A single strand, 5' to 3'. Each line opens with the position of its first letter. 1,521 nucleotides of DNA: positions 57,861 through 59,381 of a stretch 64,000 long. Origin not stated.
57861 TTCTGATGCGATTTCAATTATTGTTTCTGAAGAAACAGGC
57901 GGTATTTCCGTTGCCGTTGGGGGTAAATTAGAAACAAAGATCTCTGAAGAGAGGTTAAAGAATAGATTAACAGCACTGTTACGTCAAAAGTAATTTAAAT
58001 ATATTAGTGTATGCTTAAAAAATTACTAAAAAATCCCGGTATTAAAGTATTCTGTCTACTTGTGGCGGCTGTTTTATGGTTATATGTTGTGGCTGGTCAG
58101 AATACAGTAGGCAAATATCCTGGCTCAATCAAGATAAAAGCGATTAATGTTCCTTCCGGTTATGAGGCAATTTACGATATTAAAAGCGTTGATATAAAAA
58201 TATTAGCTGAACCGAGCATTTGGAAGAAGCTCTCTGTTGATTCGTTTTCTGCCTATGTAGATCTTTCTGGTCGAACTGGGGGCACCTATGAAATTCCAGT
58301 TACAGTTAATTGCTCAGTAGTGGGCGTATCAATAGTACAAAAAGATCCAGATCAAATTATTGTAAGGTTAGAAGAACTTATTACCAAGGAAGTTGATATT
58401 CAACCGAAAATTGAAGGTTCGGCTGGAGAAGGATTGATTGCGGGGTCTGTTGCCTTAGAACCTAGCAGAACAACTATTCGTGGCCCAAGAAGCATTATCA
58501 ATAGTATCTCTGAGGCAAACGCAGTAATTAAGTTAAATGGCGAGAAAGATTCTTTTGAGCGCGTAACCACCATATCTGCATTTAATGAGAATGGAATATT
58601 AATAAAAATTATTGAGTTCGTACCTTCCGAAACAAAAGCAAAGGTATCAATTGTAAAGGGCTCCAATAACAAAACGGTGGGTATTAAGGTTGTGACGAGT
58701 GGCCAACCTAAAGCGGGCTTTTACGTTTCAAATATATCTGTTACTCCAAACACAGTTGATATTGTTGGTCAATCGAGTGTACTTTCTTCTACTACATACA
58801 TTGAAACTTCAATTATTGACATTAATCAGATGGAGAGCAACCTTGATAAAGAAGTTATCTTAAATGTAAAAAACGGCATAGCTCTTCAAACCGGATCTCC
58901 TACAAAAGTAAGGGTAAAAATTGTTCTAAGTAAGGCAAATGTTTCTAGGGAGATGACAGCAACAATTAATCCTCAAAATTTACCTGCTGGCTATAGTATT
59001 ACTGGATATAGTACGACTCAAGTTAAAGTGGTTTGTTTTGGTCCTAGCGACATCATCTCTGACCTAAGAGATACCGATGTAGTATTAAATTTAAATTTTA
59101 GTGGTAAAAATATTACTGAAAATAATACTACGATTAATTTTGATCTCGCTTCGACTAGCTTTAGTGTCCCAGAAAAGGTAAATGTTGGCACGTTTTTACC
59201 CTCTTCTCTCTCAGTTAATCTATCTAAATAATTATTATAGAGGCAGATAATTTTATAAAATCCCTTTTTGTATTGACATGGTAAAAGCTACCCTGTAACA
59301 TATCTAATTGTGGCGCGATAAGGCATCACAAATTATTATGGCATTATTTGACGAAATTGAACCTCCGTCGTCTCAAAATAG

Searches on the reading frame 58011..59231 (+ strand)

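Call 5: search_protein_families(library=pfam, proteins=[window:58011-59231:+], max_evalue=0.1)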
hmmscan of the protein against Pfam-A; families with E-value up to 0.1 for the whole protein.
window:58011-59231:+ (406 aa): 1 family
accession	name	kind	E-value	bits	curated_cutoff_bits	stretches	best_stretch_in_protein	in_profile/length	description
PF07949.17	YbbR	-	2.7e-29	101.7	22.3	4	225-304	3-81/81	YbbR-like protein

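Call 6: search_protein_families(library=ncbifam, proteins=[window:58011-59231:+], max_evalue=0.1)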
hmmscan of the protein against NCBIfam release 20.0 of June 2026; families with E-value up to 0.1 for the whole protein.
window:58011-59231:+ (406 aa): 0 families
